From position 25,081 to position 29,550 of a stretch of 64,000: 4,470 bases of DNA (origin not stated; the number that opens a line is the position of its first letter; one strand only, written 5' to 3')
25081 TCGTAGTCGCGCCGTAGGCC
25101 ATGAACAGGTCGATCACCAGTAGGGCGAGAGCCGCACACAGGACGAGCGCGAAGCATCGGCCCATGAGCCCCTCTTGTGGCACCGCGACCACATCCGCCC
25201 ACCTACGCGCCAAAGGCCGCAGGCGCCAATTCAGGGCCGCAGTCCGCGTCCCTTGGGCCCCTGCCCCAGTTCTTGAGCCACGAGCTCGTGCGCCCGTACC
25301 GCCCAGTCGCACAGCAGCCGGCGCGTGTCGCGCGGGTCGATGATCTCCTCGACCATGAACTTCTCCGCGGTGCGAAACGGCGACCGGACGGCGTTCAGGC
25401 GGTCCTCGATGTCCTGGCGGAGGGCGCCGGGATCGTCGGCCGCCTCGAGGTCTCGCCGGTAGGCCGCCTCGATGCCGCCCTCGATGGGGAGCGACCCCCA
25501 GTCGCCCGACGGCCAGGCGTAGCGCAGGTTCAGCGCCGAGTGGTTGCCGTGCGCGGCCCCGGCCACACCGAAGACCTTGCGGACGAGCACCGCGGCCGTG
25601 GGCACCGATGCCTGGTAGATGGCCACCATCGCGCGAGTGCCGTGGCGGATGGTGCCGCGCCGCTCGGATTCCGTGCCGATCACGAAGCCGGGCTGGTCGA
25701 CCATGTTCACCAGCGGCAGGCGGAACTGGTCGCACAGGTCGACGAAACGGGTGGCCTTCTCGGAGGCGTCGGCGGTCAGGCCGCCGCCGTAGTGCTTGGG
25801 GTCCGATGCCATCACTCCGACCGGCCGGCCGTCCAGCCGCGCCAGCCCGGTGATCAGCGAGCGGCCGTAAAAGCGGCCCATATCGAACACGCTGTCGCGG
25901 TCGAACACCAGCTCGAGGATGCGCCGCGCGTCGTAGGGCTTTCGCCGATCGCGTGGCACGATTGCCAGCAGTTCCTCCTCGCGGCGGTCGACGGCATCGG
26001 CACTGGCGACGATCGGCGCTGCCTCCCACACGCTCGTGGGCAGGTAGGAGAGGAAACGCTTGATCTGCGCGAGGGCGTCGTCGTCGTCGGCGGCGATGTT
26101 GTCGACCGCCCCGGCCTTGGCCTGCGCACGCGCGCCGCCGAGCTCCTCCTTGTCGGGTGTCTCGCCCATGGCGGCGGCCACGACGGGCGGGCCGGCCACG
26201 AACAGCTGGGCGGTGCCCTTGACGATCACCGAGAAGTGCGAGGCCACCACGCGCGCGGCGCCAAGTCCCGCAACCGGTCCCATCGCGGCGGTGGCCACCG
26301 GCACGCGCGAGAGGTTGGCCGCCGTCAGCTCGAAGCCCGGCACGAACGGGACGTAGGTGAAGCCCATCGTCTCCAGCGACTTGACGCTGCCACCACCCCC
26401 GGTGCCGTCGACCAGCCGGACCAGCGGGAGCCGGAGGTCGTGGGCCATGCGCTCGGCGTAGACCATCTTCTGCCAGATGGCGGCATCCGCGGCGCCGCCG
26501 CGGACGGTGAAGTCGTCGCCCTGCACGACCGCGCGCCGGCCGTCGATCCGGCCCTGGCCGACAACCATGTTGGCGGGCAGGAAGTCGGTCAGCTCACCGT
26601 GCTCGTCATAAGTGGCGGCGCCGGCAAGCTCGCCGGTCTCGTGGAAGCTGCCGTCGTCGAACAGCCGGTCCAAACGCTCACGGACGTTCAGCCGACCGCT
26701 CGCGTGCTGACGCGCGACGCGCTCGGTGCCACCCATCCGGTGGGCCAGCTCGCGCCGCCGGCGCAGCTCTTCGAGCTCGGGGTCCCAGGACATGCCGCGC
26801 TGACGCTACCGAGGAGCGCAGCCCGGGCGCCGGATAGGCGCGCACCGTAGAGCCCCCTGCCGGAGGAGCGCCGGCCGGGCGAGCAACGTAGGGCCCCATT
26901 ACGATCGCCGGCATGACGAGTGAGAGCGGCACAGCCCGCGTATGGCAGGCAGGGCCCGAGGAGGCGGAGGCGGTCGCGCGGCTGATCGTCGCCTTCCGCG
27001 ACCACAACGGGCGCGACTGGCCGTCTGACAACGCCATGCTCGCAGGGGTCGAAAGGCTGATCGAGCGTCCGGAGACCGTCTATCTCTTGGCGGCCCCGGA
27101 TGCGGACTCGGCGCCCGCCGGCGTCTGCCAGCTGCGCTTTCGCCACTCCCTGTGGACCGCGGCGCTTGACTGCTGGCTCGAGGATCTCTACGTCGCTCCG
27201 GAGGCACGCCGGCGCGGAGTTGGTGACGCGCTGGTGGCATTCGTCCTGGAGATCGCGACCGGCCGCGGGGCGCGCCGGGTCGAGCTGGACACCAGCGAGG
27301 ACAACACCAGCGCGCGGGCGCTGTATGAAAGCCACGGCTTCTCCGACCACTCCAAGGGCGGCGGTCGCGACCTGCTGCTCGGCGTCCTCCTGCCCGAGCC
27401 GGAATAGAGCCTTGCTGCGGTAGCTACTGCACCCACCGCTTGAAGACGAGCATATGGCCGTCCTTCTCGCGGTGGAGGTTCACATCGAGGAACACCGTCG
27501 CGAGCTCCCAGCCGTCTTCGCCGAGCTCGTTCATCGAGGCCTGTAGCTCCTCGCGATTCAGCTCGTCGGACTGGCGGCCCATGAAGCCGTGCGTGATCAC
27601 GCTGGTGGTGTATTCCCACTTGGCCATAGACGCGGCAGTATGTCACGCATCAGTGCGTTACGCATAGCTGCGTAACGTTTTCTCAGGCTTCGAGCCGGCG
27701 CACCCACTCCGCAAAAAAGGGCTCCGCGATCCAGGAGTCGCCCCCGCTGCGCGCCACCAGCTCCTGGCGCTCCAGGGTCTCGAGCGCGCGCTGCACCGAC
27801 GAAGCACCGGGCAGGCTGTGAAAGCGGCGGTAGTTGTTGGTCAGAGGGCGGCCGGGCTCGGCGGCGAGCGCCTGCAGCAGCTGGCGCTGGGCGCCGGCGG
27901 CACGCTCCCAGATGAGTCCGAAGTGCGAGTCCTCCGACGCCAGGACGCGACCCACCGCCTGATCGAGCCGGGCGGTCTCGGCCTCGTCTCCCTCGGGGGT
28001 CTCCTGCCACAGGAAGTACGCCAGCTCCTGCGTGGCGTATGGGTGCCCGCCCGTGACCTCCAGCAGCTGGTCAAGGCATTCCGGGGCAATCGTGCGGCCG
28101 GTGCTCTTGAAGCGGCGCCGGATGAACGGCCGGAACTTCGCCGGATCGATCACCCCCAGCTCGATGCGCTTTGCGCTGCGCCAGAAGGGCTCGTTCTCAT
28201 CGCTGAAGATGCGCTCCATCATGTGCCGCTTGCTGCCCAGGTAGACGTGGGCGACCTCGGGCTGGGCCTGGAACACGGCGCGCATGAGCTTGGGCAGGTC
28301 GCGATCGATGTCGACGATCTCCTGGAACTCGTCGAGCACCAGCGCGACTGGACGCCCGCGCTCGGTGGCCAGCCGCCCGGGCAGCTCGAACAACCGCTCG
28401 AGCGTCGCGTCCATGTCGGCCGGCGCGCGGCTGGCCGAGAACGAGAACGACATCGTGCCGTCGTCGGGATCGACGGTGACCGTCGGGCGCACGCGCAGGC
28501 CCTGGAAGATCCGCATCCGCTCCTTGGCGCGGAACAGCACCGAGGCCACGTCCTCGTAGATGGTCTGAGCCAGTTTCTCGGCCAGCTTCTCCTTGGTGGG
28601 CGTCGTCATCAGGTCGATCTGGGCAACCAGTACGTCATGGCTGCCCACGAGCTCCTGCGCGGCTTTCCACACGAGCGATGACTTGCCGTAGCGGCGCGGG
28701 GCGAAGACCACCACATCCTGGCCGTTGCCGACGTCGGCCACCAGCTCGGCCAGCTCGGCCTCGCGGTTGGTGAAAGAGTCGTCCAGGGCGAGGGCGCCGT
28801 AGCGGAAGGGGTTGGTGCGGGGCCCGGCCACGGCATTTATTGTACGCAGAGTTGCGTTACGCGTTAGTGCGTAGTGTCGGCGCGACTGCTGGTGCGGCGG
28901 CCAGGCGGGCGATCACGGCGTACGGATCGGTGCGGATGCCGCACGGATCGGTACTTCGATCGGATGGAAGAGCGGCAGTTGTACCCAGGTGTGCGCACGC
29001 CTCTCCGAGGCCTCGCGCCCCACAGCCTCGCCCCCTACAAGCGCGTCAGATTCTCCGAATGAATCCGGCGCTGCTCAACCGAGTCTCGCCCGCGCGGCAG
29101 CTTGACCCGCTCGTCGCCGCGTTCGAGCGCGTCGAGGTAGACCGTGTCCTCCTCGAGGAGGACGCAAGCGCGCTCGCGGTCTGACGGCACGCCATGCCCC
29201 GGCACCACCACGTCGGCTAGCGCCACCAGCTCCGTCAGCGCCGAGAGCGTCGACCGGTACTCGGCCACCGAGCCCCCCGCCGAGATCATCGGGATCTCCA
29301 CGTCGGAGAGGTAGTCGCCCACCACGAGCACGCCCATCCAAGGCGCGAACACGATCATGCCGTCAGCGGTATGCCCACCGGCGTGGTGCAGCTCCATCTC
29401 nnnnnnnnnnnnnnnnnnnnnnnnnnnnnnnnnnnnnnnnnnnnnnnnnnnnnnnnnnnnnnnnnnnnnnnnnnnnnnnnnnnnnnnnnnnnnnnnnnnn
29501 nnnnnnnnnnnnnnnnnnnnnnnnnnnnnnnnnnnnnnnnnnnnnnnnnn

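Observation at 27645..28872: Identical dual-palindrome operators in front of a DUF4177 gene and an orphan Arch_ATPase: a candidate co-regulated two-gene module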

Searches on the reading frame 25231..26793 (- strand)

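Call 6: search_protein_families(library=pfam, proteins=[window:25231-26793:-], max_evalue=0.01)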
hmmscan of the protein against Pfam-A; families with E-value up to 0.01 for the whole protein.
window:25231-26793:- (520 aa): 2 families
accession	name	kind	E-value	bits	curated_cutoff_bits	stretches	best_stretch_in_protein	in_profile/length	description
PF01039.27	Carboxyl_trans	-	6.4e-96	322.3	22.3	1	28-495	1-472/493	Carboxyl transferase domain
PF03255.19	ACCA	-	1.6e-07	31.2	23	1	312-404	93-193/310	Acetyl co-enzyme A carboxylase carboxyltransferase-like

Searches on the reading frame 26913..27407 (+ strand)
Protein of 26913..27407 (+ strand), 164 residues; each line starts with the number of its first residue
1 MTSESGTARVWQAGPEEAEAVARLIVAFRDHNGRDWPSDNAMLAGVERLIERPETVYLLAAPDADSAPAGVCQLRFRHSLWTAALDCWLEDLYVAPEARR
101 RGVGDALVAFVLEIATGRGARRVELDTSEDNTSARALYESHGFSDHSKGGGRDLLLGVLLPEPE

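Call 6: search_protein_families(library=pfam, proteins=[window:26913-27407:+], max_evalue=0.01)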
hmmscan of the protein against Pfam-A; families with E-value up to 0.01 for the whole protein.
window:26913-27407:+ (164 aa): 7 families
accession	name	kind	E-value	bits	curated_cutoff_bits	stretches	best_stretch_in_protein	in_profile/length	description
PF00583.31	Acetyltransf_1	-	1.3e-18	67.8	20.7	1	49-143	24-116/116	Acetyltransferase (GNAT) family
PF13508.13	Acetyltransf_7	-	1.3e-12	48.3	27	1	66-144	12-83/84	Acetyltransferase (GNAT) domain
PF13673.13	Acetyltransf_10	-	4.7e-07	30.3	23.6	1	63-147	37-111/128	Acetyltransferase (GNAT) domain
PF08445.16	FR47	-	1e-05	25.8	22.1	1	89-145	24-79/86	FR47-like protein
PF24553.2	Rv0428c_C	-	0.00053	20.1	27.2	1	92-147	165-219/224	Probable histone acetyltransferase Rv0428c C-terminal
PF13302.13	Acetyltransf_3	-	0.00055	21.1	25.4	1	54-143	51-137/138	Acetyltransferase (GNAT) domain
PF13523.12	Acetyltransf_8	-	0.0047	17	27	0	92-146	84-140/145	Acetyltransferase (GNAT) domain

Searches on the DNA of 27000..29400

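Call 88: search_rna_families(source=window, start=27000, end=29400, threshold=evalue, max_evalue=1)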
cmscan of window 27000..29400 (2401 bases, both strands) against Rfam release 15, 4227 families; matches with E-value up to 1: 0.
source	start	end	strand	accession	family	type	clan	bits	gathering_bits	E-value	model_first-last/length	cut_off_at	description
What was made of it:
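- There is no Rfam match (call 88).
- Tried and rejected: No Rfam match at E <= 1 (call 88).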

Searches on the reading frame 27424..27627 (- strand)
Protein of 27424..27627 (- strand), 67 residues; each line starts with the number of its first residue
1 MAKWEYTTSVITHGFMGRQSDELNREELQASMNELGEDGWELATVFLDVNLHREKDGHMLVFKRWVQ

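Call 6: search_protein_families(library=pfam, proteins=[window:27424-27627:-], max_evalue=0.01)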
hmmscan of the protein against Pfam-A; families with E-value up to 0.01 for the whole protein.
window:27424-27627:- (67 aa): 1 family
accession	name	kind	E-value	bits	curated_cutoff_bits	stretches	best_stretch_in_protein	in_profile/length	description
PF13783.11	DUF4177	-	1.2e-06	29.1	25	1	4-64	1-64/65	Domain of unknown function (DUF4177)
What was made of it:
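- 27424..27627 (-): DUF4177 gene (67 aa). It is a local, lineage-specific downstream neighbour and is probably co-controlled in this genome. Pfam DUF4177 (call 6).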

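Call 8: search_protein_families(library=padloc, proteins=[window:27424-27627:-], max_evalue=0.1)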
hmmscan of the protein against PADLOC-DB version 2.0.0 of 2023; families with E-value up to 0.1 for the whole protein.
window:27424-27627:- (67 aa): 0 families

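Call 9: search_protein_families(library=ncbifam, proteins=[window:27424-27627:-], max_evalue=0.1)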
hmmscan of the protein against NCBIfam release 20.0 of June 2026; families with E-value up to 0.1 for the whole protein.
window:27424-27627:- (67 aa): 1 family
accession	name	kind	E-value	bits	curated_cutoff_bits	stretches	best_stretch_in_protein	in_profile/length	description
NF053529.1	Sp36_fam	equivalog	2.4e-08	33.8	50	1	4-64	1-49/50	Sp36 family protein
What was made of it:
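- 27424..27627 (-): NCBIfam Sp36 family, below the curated cut-off (call 9).
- On DUF4177 (PF13783), for the downstream gene: The NCBIfam Sp36 family match is below its cut-off, 33.8 against 50 (call 9), so the protein is not filed as Sp36.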

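Call 71: search_protein_families(library=phrogs, proteins=[window:27424-27627:-], max_evalue=0.01)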
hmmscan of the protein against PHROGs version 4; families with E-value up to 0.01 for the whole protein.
window:27424-27627:- (67 aa): 0 families
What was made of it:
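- On nSTAND1 (PF20703): There are no significant PADLOC or PHROGs matches (calls 8, 71).
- Tried and rejected: PADLOC gave only non-significant matches, and PHROGs gave none (calls 8, 71).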
